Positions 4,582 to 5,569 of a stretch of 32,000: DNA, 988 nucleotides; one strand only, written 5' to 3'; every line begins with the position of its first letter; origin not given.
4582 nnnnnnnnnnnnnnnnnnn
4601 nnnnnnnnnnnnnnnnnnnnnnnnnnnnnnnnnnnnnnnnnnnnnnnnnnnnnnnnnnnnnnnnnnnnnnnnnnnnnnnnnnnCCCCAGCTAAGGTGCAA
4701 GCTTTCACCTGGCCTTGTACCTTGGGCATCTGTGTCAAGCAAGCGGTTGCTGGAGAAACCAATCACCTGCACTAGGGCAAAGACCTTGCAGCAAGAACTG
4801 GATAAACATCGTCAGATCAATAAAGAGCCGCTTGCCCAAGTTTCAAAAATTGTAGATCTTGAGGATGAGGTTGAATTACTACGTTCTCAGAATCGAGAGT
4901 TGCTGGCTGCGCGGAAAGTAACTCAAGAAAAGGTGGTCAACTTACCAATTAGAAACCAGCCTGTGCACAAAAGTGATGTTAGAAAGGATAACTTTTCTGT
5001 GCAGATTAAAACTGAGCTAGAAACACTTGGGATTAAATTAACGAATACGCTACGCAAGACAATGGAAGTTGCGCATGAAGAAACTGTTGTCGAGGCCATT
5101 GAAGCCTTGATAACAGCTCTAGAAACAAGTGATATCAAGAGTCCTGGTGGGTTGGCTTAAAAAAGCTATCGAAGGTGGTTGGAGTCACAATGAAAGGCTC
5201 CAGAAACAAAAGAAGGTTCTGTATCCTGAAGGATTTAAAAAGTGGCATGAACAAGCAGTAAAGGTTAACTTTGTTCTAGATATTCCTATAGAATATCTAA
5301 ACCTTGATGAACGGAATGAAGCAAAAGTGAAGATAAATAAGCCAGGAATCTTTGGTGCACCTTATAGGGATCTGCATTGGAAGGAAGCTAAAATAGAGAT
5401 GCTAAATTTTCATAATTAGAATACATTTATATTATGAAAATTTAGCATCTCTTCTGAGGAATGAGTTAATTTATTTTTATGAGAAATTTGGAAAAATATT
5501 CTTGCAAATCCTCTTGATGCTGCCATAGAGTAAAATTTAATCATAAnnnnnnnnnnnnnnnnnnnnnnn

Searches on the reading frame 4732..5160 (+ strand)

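Call 14: search_protein_families(library=pfam, proteins=[window:4732-5160:+], max_evalue=0.001)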
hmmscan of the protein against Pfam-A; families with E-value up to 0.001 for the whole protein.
window:4732-5160:+ (142 aa): 0 families

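Call 17: search_protein_families(library=padloc, proteins=[window:4732-5160:+], max_evalue=0.01)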
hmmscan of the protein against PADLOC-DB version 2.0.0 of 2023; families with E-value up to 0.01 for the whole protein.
window:4732-5160:+ (142 aa): 0 families

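Call 56: search_protein_families(library=pfam, proteins=[window:4732-5160:+], max_evalue=0.01)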
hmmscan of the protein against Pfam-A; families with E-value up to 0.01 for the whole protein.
window:4732-5160:+ (142 aa): 1 family
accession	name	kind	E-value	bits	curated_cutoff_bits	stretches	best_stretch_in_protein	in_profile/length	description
PF25702.1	CrAss_Ring_2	-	0.0079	16.3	27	1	3-71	20-84/210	Phage tail ring protein 2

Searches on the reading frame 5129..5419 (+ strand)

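Call 56: search_protein_families(library=pfam, proteins=[window:5129-5419:+], max_evalue=0.01)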
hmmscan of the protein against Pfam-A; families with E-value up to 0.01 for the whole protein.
window:5129-5419:+ (96 aa): 1 family
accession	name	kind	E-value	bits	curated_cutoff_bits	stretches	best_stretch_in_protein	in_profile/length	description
PF06350.17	HSL_N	-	0.0062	16.1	25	1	36-74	246-285/306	Hormone-sensitive lipase (HSL) N-terminus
